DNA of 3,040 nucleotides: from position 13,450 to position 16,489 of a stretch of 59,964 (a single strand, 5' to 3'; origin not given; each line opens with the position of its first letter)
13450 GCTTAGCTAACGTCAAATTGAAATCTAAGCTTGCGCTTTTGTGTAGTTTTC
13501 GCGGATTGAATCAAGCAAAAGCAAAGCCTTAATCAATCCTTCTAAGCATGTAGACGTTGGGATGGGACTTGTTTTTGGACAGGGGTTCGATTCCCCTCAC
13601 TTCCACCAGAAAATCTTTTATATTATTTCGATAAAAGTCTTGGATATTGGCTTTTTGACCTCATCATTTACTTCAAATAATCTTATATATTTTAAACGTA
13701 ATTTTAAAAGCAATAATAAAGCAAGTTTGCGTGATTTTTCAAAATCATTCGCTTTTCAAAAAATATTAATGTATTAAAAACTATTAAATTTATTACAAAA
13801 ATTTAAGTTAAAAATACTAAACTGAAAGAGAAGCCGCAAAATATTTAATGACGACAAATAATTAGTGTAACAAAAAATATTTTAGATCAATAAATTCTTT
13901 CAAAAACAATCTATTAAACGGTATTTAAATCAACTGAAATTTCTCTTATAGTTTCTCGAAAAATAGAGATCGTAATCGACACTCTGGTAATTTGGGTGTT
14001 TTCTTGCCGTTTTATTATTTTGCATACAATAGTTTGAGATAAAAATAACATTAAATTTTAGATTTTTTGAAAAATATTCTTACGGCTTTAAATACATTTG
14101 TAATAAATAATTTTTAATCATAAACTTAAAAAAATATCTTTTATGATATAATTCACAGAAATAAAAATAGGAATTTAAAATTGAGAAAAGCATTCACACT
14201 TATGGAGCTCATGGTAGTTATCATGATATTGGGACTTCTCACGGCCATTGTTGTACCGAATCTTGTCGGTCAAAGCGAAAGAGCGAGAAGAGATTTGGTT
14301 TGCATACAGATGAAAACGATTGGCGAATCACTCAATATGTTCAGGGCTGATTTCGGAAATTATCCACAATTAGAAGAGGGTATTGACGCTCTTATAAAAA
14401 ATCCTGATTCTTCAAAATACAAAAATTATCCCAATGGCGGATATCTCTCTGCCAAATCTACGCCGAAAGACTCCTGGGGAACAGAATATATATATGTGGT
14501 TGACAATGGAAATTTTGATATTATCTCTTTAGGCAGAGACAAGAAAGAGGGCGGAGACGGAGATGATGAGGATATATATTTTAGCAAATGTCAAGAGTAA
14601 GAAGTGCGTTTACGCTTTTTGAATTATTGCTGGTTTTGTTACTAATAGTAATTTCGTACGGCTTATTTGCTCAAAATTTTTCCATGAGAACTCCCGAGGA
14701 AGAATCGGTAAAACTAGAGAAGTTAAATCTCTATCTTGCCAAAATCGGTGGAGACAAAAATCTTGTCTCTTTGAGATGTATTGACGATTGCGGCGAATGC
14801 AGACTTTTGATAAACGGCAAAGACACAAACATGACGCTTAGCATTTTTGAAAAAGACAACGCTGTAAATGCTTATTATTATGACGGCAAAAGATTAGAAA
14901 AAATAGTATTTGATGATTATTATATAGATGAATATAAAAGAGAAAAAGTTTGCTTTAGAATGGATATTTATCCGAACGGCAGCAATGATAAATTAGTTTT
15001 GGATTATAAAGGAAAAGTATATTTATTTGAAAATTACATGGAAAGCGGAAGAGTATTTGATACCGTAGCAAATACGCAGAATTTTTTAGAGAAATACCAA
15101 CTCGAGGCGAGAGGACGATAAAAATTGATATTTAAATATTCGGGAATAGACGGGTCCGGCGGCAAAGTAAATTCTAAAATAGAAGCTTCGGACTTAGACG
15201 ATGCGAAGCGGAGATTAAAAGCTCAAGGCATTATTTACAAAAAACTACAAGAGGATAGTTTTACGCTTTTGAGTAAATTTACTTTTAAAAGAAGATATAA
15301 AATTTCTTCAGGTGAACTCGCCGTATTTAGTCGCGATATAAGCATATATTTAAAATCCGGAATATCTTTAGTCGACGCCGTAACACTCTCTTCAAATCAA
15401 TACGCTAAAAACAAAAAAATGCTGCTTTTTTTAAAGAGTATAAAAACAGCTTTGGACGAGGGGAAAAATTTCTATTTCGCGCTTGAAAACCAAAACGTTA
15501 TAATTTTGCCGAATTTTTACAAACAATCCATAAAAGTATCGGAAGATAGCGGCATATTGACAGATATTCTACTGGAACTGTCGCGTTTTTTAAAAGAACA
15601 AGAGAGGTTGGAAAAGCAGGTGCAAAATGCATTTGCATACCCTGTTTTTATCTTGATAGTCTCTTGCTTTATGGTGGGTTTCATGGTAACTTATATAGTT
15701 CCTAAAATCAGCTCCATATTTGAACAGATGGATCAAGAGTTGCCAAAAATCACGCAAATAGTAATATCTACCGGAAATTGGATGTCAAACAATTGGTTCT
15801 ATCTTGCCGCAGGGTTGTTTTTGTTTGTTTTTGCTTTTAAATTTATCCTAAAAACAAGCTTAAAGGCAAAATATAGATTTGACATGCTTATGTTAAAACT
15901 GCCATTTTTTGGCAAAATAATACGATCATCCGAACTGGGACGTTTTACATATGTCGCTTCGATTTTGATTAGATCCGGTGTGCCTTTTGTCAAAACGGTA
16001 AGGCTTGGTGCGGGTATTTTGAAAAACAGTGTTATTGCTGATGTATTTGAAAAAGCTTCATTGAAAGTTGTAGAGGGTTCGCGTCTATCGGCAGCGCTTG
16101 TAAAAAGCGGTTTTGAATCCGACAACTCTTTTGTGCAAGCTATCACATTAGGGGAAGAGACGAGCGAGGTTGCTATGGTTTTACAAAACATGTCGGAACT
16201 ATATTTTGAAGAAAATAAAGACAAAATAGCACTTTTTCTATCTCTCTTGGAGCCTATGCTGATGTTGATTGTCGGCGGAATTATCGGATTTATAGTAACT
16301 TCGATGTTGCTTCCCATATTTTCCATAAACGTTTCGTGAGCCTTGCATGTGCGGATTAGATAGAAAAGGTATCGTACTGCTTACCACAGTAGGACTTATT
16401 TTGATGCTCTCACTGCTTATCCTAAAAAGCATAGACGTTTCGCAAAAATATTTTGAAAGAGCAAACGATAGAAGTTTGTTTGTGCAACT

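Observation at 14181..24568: Complete, permuted 12-gene type II secretion-like operon in a Campylobacter-type genome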

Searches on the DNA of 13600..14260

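Call 100: search_rna_families(source=window, start=13600, end=14260, threshold=evalue, max_evalue=1)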
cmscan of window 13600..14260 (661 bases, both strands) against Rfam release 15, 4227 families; matches with E-value up to 1: 1.
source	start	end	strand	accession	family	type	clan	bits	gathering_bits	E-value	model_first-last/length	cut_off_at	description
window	13800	13863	-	RF00527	snoMe28S-G3255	Gene; snRNA; snoRNA; CD-box;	CL00066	26.3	44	0.6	1-84/84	no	Small nucleolar RNA Me28S-Gm3255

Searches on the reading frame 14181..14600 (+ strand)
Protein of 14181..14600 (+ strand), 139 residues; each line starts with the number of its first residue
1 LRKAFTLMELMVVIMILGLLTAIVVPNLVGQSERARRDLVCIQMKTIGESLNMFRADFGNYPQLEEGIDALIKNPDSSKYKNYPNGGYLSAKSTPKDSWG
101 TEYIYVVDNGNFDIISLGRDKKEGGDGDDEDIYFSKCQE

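Call 3: search_protein_families(library=pfam, proteins=[window:14181-14600:+], max_evalue=1)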
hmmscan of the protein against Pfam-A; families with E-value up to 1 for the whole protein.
window:14181-14600:+ (139 aa): 2 families
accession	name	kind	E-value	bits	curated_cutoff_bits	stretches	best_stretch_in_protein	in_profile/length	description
PF08334.16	T2SSG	-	9.7e-28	96.8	21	1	27-133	1-106/108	Type II secretion system (T2SS), protein G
PF07963.17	N_methyl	-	2.2e-05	24.2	21.2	1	2-24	4-26/27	Prokaryotic N-terminal methylation motif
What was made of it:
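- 14181..14600 (+): gspG, major pseudopilin (139 aa, TTG start). N-terminus MRKA|FTLMEL; C-terminal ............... loop. Pfam T2SSG E=1e-27 (call 3).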

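Call 4: search_protein_families(library=ncbifam, proteins=[window:14181-14600:+], max_evalue=1)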
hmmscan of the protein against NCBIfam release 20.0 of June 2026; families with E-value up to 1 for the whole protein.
window:14181-14600:+ (139 aa): 11 families
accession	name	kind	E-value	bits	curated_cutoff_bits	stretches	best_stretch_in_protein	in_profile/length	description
TIGR01710.1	typeII_sec_gspG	equivalog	1.1e-38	132.3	88.85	1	3-132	1-130/134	type II secretion system major pseudopilin GspG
NF040999.1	pilin_ComGC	equivalog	1.1e-08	35.1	75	1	3-80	2-80/84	competence type IV pilus major pilin ComGC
NF041775.1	typeIV_PilA_Myxo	equivalog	2.4e-06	27.7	400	1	3-47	11-55/214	type IV pilin protein PilA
TIGR02532.1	IV_pilin_GFxxxE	domain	3.5e-06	26.6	16.3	1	3-25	2-24/24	prepilin-type N-terminal cleavage/methylation domain-containing protein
TIGR01708.2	typeII_sec_gspH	equivalog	8.7e-06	25.8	80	1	5-32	4-31/169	type II secretion system minor pseudopilin GspH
NF007862.0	PRK10574.1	equivalog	2e-05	24.7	138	1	2-35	4-37/145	prepilin peptidase-dependent pilin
TIGR02596.1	TIGR02596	subfamily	0.00044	20.4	70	1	5-30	1-26/196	Verru_Chthon cassette protein D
NF041013.1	T4P_ComGE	equivalog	0.00072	19.6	49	1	3-32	4-34/83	competence type IV pilus minor pilin ComGE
NF040982.1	ComGD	equivalog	0.016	15.6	70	1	3-45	2-44/139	competence type IV pilus minor pilin ComGD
NF007800.0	PRK10506.1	equivalog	0.16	11.7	158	1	3-23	9-29/163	prepilin peptidase-dependent protein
NF041002.1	pilin_ComGF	equivalog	0.22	11.8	80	1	3-33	2-31/139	competence type IV pilus minor pilin ComGF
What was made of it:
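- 14181..14600 (+): TIGR01710 GspG equivalog 132.3 bits (cut-off 88.85) (call 4).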

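Call 73: search_solved_structures(query=window:14181-14600:+, max_evalue=0.001)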
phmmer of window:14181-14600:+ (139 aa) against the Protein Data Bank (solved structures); distinct sequences matched with E-value up to 0.001: 13.
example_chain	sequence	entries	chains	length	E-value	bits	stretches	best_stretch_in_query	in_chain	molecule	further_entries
5wda_A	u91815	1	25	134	4.3e-25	91.5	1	5-122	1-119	General secretion pathway protein G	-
3gn9_A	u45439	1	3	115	2.7e-19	72.7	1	29-132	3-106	Type II secretory pathway, pseudopilin EpsG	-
3fu1_A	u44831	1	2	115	1.7e-17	66.9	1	29-132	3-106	General secretion pathway protein G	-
4lw9_A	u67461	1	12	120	5.6e-17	65.2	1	31-132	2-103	Type II secretion system protein G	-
2kep_A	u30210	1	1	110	1.2e-15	60.9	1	38-132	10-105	General secretion pathway protein G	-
3g20_A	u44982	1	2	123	9.3e-14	54.7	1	18-127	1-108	Type II secretion protein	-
1t92_A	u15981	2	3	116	1.7e-13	53.9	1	30-122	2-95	General secretion pathway protein G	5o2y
29jd_A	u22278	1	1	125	7.8e-12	48.5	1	29-127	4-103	Type II secretion system core protein G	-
6xxd_A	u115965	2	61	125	1.8e-05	27.9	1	5-67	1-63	PilA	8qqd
7tgg_A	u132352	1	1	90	3.2e-05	27.1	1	2-62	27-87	Geopilin domain 1 protein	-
9egp_A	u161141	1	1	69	3.5e-05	27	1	2-62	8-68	Geopilin domain 1 protein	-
8tj2_C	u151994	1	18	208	0.00031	23.9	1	5-61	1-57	Type IV major pilin protein PilA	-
2m7g_A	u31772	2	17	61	0.00043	23.4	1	5-62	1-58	Geopilin domain 1 protein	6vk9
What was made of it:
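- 14181..14600 (+): The top 8 PDB sequence hits are all T2SS GspG (call 73).
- The major subunit passes the GspG equivalog cut-off and resembles solved GspG, not PilA (calls 4, 73).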

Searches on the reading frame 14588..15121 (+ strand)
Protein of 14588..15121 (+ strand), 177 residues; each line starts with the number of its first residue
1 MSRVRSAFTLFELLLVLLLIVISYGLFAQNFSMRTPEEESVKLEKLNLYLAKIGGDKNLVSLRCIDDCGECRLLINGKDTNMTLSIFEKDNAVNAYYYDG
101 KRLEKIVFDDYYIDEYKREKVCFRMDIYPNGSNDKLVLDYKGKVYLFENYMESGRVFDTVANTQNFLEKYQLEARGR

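Call 3: search_protein_families(library=pfam, proteins=[window:14588-15121:+], max_evalue=1)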
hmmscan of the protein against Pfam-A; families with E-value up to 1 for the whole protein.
window:14588-15121:+ (177 aa): 3 families
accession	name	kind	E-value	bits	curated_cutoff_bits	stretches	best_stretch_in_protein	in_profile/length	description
PF17561.7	TssO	-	0.017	15.7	29.2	1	5-47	7-48/148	Type VI secretion system, TssO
PF07963.17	N_methyl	-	0.075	13.1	21.2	1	3-22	2-21/27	Prokaryotic N-terminal methylation motif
PF19897.4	DUF6370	-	0.13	12.9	25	1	68-105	7-39/75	Family of unknown function (DUF6370)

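Call 4: search_protein_families(library=ncbifam, proteins=[window:14588-15121:+], max_evalue=1)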
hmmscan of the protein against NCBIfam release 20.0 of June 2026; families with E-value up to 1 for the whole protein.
window:14588-15121:+ (177 aa): 8 families
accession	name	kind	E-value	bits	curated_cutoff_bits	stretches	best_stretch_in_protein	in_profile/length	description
NF040982.1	ComGD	equivalog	0.0013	19.1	70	1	6-27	2-23/139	competence type IV pilus minor pilin ComGD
TIGR01708.2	typeII_sec_gspH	equivalog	0.0051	16.8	80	1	8-34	4-30/169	type II secretion system minor pseudopilin GspH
NF040999.1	pilin_ComGC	equivalog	0.039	14.2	75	1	6-24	2-20/84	competence type IV pilus major pilin ComGC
NF001066.0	PRK00118.1-1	equivalog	0.061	13.7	147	1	103-163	28-89/110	putative DNA-binding protein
NF001068.0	PRK00118.1-4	equivalog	0.072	13.7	125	1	107-162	32-88/113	putative DNA-binding protein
NF041002.1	pilin_ComGF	equivalog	0.073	13.3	80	1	6-41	2-37/139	competence type IV pilus minor pilin ComGF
NF007800.0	PRK10506.1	equivalog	0.087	12.6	158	0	5-23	8-26/163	prepilin peptidase-dependent protein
TIGR02532.1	IV_pilin_GFxxxE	domain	0.12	12.3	16.3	1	6-22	2-18/24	prepilin-type N-terminal cleavage/methylation domain-containing protein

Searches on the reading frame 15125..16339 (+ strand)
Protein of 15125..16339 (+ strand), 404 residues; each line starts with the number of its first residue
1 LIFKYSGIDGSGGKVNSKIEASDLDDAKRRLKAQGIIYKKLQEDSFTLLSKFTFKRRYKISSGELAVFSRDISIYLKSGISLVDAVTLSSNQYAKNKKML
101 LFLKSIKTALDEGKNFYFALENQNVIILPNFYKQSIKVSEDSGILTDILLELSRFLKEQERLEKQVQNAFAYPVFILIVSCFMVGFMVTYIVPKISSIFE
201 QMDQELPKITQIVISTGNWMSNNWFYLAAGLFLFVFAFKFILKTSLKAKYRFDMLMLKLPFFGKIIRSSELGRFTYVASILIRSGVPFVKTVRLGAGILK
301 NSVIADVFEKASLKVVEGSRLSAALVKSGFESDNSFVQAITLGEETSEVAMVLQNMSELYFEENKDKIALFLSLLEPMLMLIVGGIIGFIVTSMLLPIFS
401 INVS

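Call 3: search_protein_families(library=pfam, proteins=[window:15125-16339:+], max_evalue=1)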
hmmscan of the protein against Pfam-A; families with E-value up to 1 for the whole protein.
window:15125-16339:+ (404 aa): 3 families
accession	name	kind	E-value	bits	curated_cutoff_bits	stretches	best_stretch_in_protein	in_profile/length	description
PF00482.28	T2SSF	-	4.8e-44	149.8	25.2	2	68-193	1-125/125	Type II secretion system (T2SS), protein F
PF16504.10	SP24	-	0.002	18.5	30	1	166-239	9-85/147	Putative virion membrane protein of plant and insect virus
PF07436.16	Curto_V3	-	0.092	13.6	25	0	276-315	12-51/87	Curtovirus V3 protein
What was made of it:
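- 15125..16339 (+): gspF, inner-membrane platform (404 aa, TTG start, three membrane segments). Pfam T2SSF x2, E=5e-44 (call 3).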

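Call 4: search_protein_families(library=ncbifam, proteins=[window:15125-16339:+], max_evalue=1)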
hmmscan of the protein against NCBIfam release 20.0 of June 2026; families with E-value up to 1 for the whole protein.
window:15125-16339:+ (404 aa): 6 families
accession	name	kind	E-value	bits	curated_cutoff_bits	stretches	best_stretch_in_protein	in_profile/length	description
TIGR02120.1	GspF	equivalog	2.9e-81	273.8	424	1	3-402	1-398/401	type II secretion system inner membrane protein GspF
NF052606.1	T4PiliAsmPilCMyx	equivalog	8.2e-60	202.8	700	1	3-402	22-415/419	type IV pilus assembly protein PilC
NF052607.1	T4PiliAsmPilCThrm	equivalog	1.6e-59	202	700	1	2-401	3-400/406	type IV pilus assembly protein PilC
NF007861.0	PRK10573.1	equivalog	1.2e-56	192.5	401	1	2-401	6-394/401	protein transport protein HofC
NF047826.1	T3SSXpsF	equivalog_domain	2.2e-47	161.7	650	1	2-401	3-400/405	type II secretion system protein XpsF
NF041012.2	T4P_ComGB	equivalog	1.1e-34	120.3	240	1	71-400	9-329/332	competence type IV pilus assembly protein ComGB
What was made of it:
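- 15125..16339 (+): Best NCBIfam model is GspF TIGR02120 at 273.8 bits (below the 424 cut-off), ahead of PilC at 203 (call 4).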
